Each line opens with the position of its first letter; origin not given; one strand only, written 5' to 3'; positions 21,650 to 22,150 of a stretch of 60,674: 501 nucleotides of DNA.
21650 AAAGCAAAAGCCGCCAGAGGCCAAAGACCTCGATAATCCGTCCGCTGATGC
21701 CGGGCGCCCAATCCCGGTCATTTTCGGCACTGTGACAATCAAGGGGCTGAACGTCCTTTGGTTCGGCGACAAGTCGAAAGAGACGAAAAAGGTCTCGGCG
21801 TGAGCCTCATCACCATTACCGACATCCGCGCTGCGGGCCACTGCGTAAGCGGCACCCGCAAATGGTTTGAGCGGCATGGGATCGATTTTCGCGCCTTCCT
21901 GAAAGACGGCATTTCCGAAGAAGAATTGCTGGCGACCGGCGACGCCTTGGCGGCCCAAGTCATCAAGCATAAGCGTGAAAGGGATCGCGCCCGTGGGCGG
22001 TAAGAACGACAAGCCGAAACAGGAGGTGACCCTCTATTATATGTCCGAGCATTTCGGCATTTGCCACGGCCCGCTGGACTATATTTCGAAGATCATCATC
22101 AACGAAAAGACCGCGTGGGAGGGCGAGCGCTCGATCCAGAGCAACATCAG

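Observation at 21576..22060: Tail hub (J/gp15-like) gene split by an embedded ORF next to a G_AAA_AAG slippery site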

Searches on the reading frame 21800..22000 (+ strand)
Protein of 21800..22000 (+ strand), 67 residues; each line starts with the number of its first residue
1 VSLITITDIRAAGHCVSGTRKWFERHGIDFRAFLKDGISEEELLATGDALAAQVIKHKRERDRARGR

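Call 3: search_protein_families(library=pfam, proteins=[window:21800-22000:+], max_evalue=0.1)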
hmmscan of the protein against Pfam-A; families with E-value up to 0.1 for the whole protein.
window:21800-22000:+ (67 aa): 0 families

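Call 4: search_protein_families(library=phrogs, proteins=[window:21800-22000:+], max_evalue=0.1)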
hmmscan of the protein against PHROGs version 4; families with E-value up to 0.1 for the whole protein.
window:21800-22000:+ (67 aa): 1 family
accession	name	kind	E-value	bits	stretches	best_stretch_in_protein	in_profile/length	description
phrog_1196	-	tail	7.3e-26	91.9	1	3-64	60-121/128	tail assembly chaperone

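Call 5: search_dna_similar(query=window:21800-22000:+, collection=phages, mode=protein, max_rows=40, max_evalue=0.001)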
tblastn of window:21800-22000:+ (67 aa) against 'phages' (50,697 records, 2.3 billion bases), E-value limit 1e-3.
Records with a match: 397; places in all: 397; records where one place covers at least 80% of the query: 227.
Best place of each record, by identity: <60% 397.
By first word of the organism name: Pseudomonas 237; Rhodobacter 26; Klebsiella 25; Xanthomonas 22; Stenotrophomonas 18; Vibrio 18; Ruegeria 10; Bordetella 9; Aeromonas 8; Sphingomonas 6; and 10 more.
By host as written in the record: Pseudomonas aeruginosa 94; - 54; Pseudomonas aeruginosa PA14 37; Rhodobacter capsulatus YW1 26; Pseudomonas aeruginosa PAO1 22; Ruegeria pomeroyi DSS-3 10; Bordetella bronchiseptica ATCC 10580 9; Stenotrophomonas maltophilia 8; and 81 more.
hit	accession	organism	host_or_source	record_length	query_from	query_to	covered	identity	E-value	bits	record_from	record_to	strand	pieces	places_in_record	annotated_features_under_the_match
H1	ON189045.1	Xanthomonas phage Elanor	Xanthomonas translucens pv. translucens ...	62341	3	66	96%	53.1%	6e-14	69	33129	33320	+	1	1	hypothetical protein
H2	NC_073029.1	Xanthomonas phage Elanor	Xanthomonas translucens pv. translucens ...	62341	3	66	96%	53.1%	6e-14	69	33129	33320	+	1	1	hypothetical protein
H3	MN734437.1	Sphingomonas phage Eidolon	Sphingomonas sp. PM2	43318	1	61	91%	54.8%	1e-13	69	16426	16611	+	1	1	hypothetical protein (x2)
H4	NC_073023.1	Sphingomonas phage Eidolon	Sphingomonas sp. PM2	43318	1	61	91%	54.8%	1e-13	69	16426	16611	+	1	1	hypothetical protein (x2)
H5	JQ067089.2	Pseudomonas phage PaMx28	Pseudomonas aeruginosa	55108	4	67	96%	50.0%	8e-12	63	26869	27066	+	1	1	hypothetical protein | virion structural protein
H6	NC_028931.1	Pseudomonas phage PaMx28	Pseudomonas aeruginosa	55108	4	67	96%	50.0%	8e-12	63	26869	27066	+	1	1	tail assembly chaperone | tail protein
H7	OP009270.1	Rhodobacter phage RcExplorer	Rhodobacter capsulatus YW1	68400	3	60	87%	52.5%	2e-10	59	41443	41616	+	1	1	hypothetical protein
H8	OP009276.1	Rhodobacter phage RcLkye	Rhodobacter capsulatus YW1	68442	3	60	87%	52.5%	2e-10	59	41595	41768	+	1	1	hypothetical protein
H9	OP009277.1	Rhodobacter phage RcMaeve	Rhodobacter capsulatus YW1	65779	3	60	87%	52.5%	3e-10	59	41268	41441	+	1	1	hypothetical protein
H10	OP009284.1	Rhodobacter phage RcPeripeteia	Rhodobacter capsulatus YW1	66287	3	60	87%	52.5%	3e-10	59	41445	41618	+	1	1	hypothetical protein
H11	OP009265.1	Rhodobacter phage RcAqua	Rhodobacter capsulatus YW1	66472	3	60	87%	52.5%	3e-10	59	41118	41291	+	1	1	hypothetical protein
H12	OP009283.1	Rhodobacter phage RcPacific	Rhodobacter capsulatus YW1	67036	3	60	87%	52.5%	3e-10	59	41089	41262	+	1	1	hypothetical protein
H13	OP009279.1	Rhodobacter phage RcMcLean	Rhodobacter capsulatus YW1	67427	3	60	87%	52.5%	3e-10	59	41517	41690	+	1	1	hypothetical protein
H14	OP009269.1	Rhodobacter phage RcDora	Rhodobacter capsulatus YW1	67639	3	60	87%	52.5%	3e-10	59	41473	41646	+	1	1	hypothetical protein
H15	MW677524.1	Rhodobacter phage RcSalem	Rhodobacter capsulatus YW1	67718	3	60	87%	52.5%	3e-10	59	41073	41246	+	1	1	42: hypothetical protein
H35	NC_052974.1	Achromobacter phage vB_AchrS_AchV4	-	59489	3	58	84%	51.8%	2e-12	65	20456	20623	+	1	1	tail assembly chaperone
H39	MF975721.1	Pseudomonas phage VW-6B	Pseudomonas fluorescens W-6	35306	3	62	90%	47.5%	8e-12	63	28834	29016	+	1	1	tail protein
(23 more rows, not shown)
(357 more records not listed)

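Call 7: get_annotated_region(hit=H39, flank=4000)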
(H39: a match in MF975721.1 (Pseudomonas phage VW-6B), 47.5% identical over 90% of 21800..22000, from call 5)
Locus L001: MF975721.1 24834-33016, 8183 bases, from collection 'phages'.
description: Pseudomonas phage VW-6B, complete genome.
organism: Pseudomonas phage VW-6B (NCBI taxid 2041486)
taxonomy: Viruses; Duplodnaviria; Heunggongvirae; Uroviricota; Caudoviricetes
host: Pseudomonas fluorescens W-6; source: river water; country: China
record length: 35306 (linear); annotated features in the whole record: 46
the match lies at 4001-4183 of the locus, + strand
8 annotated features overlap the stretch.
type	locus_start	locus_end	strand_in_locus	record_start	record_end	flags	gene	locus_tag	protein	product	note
CDS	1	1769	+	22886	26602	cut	-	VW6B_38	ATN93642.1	tail length tape-measure protein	-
CDS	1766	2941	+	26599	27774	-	-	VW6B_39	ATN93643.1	tail protein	-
CDS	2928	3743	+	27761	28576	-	-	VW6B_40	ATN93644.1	tail protein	-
CDS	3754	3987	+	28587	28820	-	-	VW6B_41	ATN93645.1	tail protein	-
CDS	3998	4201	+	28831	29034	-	-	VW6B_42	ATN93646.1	tail protein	-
CDS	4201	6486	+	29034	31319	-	-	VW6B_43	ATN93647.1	tail protein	-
CDS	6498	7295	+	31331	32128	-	-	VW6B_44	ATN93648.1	putative tail sheath protein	-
CDS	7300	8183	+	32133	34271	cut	-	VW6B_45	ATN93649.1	tail fiber protein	-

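Call 8: get_annotated_region(hit=H6, flank=3000)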
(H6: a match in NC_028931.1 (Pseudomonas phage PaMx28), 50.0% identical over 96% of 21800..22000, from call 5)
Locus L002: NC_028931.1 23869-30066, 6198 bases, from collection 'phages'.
description: Pseudomonas phage PaMx28, partial genome.
organism: Pseudomonas phage PaMx28 (NCBI taxid 1175659)
taxonomy: Viruses; Duplodnaviria; Heunggongvirae; Uroviricota; Caudoviricetes; Pamexvirus; Pamexvirus PaMx28
host: Pseudomonas aeruginosa; source: sewage; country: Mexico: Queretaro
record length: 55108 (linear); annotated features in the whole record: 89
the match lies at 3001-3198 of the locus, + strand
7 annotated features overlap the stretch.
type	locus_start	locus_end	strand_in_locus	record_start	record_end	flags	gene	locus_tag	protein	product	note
CDS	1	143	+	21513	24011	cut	-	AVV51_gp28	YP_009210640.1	tail length tape measure protein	-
CDS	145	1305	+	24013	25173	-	-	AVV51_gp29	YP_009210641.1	tail assembly protein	-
CDS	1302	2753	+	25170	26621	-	-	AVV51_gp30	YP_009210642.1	tail assembly protein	-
CDS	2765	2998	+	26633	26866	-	-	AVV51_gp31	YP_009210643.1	tail assembly chaperone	-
CDS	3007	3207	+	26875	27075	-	-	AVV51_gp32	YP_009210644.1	tail assembly chaperone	-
CDS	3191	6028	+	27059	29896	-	-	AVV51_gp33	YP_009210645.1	tail protein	-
CDS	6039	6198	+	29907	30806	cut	-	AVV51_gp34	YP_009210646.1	virion structural protein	-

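Call 9: get_annotated_region(hit=H35, flank=3000)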
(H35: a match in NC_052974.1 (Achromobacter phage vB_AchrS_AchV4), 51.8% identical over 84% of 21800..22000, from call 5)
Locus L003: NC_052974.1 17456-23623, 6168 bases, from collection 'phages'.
description: Achromobacter phage vB_AchrS_AchV4, complete genome.
organism: Achromobacter phage vB_AchrS_AchV4 (NCBI taxid 2796514)
taxonomy: Viruses; Duplodnaviria; Heunggongvirae; Uroviricota; Caudoviricetes; Casjensviridae; Gediminasvirus; Gediminasvirus AchV4
host: -; source: -; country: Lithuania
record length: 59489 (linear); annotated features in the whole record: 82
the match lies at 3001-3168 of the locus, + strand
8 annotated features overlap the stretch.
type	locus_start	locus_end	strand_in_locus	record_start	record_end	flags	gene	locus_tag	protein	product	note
CDS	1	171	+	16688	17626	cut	-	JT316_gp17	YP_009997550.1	virion structural protein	-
CDS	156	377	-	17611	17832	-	-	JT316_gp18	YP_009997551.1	hypothetical protein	-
CDS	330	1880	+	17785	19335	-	-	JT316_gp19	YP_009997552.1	tail assembly protein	-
CDS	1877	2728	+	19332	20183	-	-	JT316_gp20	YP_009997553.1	tail assembly protein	-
CDS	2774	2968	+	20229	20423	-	-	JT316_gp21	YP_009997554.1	tail assembly chaperone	-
CDS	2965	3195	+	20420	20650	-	-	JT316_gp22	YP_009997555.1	tail assembly chaperone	-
CDS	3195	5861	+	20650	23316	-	-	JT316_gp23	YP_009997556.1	tail protein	-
CDS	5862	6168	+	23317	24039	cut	-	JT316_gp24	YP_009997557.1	putative tail fiber protein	-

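Call 10: search_solved_structures(query=window:21800-22000:+, max_evalue=1, show_alignments=3)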
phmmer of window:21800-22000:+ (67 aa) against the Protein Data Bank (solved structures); distinct sequences matched with E-value up to 1: 5.
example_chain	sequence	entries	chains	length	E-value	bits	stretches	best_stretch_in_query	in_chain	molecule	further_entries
4yxz_A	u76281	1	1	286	0.3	14.8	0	30-49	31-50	dTor_9x31L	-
8kcv_A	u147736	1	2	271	0.41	14.3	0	17-63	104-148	MHC class I antigen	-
5vve_A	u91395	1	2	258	0.49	14.1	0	16-45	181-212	Phosphoglycerate mutase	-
5byo_A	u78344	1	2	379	0.58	13.9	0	30-49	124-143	dTor_12x31L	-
2kok_A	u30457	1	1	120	0.73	13.6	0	16-43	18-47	arsenate reductase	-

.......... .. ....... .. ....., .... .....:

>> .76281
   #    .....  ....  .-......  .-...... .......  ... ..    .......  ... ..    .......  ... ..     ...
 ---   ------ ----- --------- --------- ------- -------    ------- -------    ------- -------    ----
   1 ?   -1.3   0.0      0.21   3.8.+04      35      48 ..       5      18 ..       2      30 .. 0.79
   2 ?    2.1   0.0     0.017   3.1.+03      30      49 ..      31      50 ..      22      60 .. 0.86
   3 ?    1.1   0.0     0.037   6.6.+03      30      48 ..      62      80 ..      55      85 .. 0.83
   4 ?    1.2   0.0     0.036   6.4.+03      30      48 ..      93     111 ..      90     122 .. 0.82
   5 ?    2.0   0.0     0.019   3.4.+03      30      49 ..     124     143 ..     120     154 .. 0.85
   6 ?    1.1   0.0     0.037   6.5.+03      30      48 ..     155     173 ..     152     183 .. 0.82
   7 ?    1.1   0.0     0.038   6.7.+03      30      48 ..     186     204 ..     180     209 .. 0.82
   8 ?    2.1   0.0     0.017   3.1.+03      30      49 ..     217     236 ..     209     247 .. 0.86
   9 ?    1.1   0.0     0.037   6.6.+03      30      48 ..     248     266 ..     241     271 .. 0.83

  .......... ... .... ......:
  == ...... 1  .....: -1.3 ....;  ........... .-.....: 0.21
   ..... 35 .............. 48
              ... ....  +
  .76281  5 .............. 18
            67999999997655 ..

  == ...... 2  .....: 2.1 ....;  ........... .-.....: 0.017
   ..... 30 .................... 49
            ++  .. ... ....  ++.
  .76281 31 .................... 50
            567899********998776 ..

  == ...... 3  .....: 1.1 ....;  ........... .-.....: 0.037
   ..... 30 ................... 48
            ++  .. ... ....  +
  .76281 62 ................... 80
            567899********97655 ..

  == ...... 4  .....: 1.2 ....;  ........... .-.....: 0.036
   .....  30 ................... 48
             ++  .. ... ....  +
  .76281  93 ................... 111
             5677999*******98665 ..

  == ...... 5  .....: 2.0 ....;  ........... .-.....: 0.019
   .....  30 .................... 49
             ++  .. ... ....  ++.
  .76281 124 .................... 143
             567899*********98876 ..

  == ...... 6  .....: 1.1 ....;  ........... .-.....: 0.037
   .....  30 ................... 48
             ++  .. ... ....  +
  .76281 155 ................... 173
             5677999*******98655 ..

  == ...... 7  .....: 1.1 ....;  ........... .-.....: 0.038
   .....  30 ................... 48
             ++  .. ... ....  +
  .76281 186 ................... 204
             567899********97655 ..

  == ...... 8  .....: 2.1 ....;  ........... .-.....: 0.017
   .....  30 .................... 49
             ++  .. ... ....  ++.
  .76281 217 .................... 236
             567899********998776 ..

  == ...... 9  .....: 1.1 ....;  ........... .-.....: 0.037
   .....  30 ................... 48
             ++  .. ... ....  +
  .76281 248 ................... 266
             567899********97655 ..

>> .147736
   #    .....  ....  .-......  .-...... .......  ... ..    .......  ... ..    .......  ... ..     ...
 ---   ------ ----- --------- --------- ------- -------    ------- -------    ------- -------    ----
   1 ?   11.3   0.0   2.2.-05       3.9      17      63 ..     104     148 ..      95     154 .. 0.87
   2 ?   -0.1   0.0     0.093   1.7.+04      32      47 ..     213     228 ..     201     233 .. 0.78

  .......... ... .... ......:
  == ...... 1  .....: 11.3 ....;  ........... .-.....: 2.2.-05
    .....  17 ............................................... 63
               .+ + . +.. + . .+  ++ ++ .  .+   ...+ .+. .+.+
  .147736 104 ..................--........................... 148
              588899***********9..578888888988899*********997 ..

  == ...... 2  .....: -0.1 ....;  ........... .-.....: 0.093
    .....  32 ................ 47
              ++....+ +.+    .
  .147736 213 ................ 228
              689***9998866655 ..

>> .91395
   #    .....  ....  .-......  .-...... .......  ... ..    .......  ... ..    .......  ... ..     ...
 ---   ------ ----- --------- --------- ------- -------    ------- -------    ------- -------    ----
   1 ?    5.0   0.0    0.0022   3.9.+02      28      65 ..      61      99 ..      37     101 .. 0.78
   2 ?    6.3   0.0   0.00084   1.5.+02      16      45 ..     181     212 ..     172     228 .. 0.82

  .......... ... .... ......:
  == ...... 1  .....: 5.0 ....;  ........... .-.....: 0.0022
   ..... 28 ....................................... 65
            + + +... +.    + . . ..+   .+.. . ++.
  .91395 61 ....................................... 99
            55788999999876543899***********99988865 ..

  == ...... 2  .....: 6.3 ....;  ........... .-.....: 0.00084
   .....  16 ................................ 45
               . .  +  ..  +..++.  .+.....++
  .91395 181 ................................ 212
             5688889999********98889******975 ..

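Call 21: find_homologous_proteins(query=window:21800-22000:+, max_evalue=0.001)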
Query window:21800-22000:+ (67 aa): 14 proteins with E <= 0.001 among 14 candidates.
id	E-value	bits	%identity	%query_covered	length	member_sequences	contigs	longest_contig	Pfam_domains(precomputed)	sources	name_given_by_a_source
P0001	3.8e-30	120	85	97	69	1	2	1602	-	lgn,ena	-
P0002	7.7e-30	119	88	96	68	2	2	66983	-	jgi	jgi:arsenate reductase-like glutaredoxin family protein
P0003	9.9e-30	119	84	100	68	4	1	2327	-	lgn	-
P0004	3.3e-28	114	81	96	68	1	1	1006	-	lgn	-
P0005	8.2e-27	110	81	94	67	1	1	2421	-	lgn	-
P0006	1.5e-18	83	71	87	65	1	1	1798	-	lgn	-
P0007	1.9e-18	83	63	96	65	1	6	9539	-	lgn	-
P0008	2.8e-18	83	67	87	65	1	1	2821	-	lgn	-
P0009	5.2e-18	82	63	94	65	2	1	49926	-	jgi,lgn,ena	-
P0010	7.1e-18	81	68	88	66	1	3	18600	-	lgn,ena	-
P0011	1.7e-17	80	66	87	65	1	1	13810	-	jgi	-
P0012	2.6e-17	80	60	94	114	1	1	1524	-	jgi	jgi:hypothetical protein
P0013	2.8e-17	79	66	88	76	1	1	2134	-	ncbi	-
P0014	2.8e-15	73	66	79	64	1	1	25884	-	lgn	-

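Call 23: find_related_loci(query=A1, collection=viral_contigs, flank=4500)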
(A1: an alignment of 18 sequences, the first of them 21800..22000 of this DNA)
Query A1 (67 aa) in viral_contigs; peptide patterns used: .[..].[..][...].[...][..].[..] (x = any residue, [..] = any of these).
75 stretches matched a pattern; 43 encode a relative of the query (tblastn E <= 1e-3); 43 distinct loci.
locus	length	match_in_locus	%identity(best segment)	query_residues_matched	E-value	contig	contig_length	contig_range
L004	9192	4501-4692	88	4-67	1e-34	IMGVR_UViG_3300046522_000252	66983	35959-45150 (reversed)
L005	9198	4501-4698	74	1-66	2e-31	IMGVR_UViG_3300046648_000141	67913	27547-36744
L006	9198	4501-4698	73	1-66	8e-29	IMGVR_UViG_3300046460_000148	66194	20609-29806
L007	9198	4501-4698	62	1-66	8e-24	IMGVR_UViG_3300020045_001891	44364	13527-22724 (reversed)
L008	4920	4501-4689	63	4-66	2e-23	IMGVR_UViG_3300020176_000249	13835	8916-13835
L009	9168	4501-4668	66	3-58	2e-23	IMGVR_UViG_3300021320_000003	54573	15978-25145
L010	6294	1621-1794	62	4-61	2e-22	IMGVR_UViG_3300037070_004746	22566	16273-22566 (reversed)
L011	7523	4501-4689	60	3-65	2e-22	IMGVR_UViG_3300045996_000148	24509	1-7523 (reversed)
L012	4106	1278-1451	60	4-61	3e-22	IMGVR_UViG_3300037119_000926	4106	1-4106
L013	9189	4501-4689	60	4-66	5e-22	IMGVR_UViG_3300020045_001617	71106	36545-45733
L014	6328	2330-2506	58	3-61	2e-21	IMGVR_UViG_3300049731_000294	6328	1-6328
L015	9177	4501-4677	58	3-61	2e-21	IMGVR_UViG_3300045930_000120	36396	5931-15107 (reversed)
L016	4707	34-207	60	4-61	3e-21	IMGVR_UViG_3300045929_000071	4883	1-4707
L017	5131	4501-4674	57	4-61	5e-21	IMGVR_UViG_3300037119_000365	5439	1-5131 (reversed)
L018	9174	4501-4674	55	4-61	7e-21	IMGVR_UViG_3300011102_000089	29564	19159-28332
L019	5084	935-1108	57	4-61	8e-21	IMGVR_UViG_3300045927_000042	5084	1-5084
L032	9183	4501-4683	54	1-61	4e-19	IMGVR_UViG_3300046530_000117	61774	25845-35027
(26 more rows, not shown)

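Call 40: predict_structure(alignment_id=A2)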
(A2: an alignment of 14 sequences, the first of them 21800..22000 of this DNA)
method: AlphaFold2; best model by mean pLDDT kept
length: 67 residues; sequences in the alignment: 14
mean_pLDDT: 90.2   pTM: 0.71
mean pLDDT of the five models: 90.2, 89.7, 89.7, 88.9, 87.4
residues with pLDDT >= 90: 49; 70-90: 16; 50-70: 2; < 50: 0
segments of 3 or more residues with pLDDT < 50: none
pLDDT, mean of each block of 10 residues (from residue 1): 89 90 92 93 89 92 84
secondary structure, 60 per line:
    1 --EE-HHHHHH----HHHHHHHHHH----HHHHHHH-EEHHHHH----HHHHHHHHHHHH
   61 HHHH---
elements in order: H6-11 H16-25 H30-36 H40-44 H49-64

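Call 43: fold_search(model_id=the predicted structure, library=pdb)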
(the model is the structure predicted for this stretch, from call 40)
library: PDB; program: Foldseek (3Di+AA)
matches with E <= 10: 12; with E <= 0.001: 0
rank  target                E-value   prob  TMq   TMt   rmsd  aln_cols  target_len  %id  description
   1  6v0m_A                1.0e+00  0.16  0.36  0.35   6.2        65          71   18  Sterile alpha-motif from apoptosis signal-regulating kinase 3 (released 2020-04-01)
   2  3idw                  1.1e+00  0.18  0.40  0.41   6.7        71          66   20  Crystal structure of Sla1 homology domain 2 (released 2010-02-23)
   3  6v0m_C                2.3e+00  0.11  0.35  0.35   5.4        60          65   22  Sterile alpha-motif from apoptosis signal-regulating kinase 3 (released 2020-04-01)
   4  3a03                  6.4e+00  0.04  0.29  0.33   6.5        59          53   22  Crystal structure of Hox11L1 homeodomain (released 2010-03-09)
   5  8v83_L                6.4e+00  0.04  0.31  0.21   6.8        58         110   21  60S ribosome biogenesis intermediate (Dbp10 pre-catalytic structure - Overall map) (released 2024-05-01)
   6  7ohr_L                6.4e+00  0.04  0.30  0.19   6.6        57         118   21  Nog1-TAP associated immature ribosomal particle population E from S. cerevisiae (released 2021-11-10)
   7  7aud_A                7.8e+00  0.04  0.33  0.07   7.3        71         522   14  Structure of an engineered helicase domain construct for human Bloom syndrome protein (BLM) (released 2020-12-16)
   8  5hm5                  8.3e+00  0.06  0.33  0.05   5.7        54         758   22  Crystal structure of Topo-97, an N-terminal 97kDa fragment of topoisomerase V (released 2016-03-09)
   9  4b8c_A                8.3e+00  0.04  0.28  0.09   7.9        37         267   16  nuclease module of the yeast Ccr4-Not complex (released 2012-11-21)
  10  7nac_L                8.3e+00  0.03  0.30  0.19   7.1        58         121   21  State E2 nucleolar 60S ribosomal biogenesis intermediate - Composite model (released 2022-11-09)
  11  5f3x_B                9.5e+00  0.07  0.44  0.41   7.0        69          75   16  Crystal structure of Harmonin NPDZ1 in complex with ANKS4B SAM-PBM (released 2016-03-16)
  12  7of1_L                9.5e+00  0.04  0.31  0.14   7.8        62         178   21  Nog1-TAP associated immature ribosomal particle population A from S. cerevisiae (released 2021-11-03)

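Call 44: fold_search(model_id=the predicted structure, library=viral)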
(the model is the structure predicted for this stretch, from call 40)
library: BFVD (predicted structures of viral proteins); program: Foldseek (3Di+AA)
matches with E <= 10: 32; with E <= 0.001: 3
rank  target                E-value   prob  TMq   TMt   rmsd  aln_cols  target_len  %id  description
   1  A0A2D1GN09            1.6e-04  1.00  0.87  0.92   0.9        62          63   37  (no name in the UniProt tables at hand)
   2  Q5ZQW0                1.6e-04  1.00  0.87  0.40   1.7        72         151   38  Uncharacterized protein [Pseudomonas phage B3]
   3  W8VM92                2.6e-04  1.00  0.89  0.91   1.4        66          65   38  (no name in the UniProt tables at hand)
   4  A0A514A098            1.1e-03  1.00  0.67  0.44   2.7        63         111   41  Uncharacterized protein [Aeromonas phage LAh_7]
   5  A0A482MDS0            1.2e-03  1.00  0.83  0.86   0.8        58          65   31  (no name in the UniProt tables at hand)
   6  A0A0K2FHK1            1.6e-03  1.00  0.80  0.85   1.9        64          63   34  Uncharacterized protein [Achromobacter phage phiAxp-2]
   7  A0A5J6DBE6            1.9e-03  1.00  0.89  0.84   1.3        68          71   29  Uncharacterized protein [Erwinia phage pEp_SNUABM_08]
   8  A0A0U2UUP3            2.3e-03  1.00  0.75  0.69   2.4        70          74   34  Uncharacterized protein [Pseudomonas phage SM1]
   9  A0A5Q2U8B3            2.6e-03  1.00  0.80  0.72   2.3        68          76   26  Uncharacterized protein [Bacteriophage Phobos]
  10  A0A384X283            2.3e-02  1.00  0.77  0.65   2.1        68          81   25  (no name in the UniProt tables at hand)
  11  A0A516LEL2            2.4e-02  1.00  0.76  0.73   1.0        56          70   34  (no name in the UniProt tables at hand)
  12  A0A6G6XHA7            6.4e-02  1.00  0.79  0.77   2.0        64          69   26  Uncharacterized protein [Pseudomonas phage vB_Pae-SS2019XI]
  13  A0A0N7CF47            8.6e-01  0.20  0.33  0.40   4.6        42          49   31  Tail tape measure protein [Salmonella phage 37]
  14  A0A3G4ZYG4            1.3e+00  0.15  0.36  0.06  10.4        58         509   22  Early transcription factor 70 kDa subunit [Gaeavirus sp.]
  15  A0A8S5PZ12            2.1e+00  0.41  0.59  0.10   2.9        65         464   22  Uncharacterized protein [Siphoviridae sp. ctMOb8]
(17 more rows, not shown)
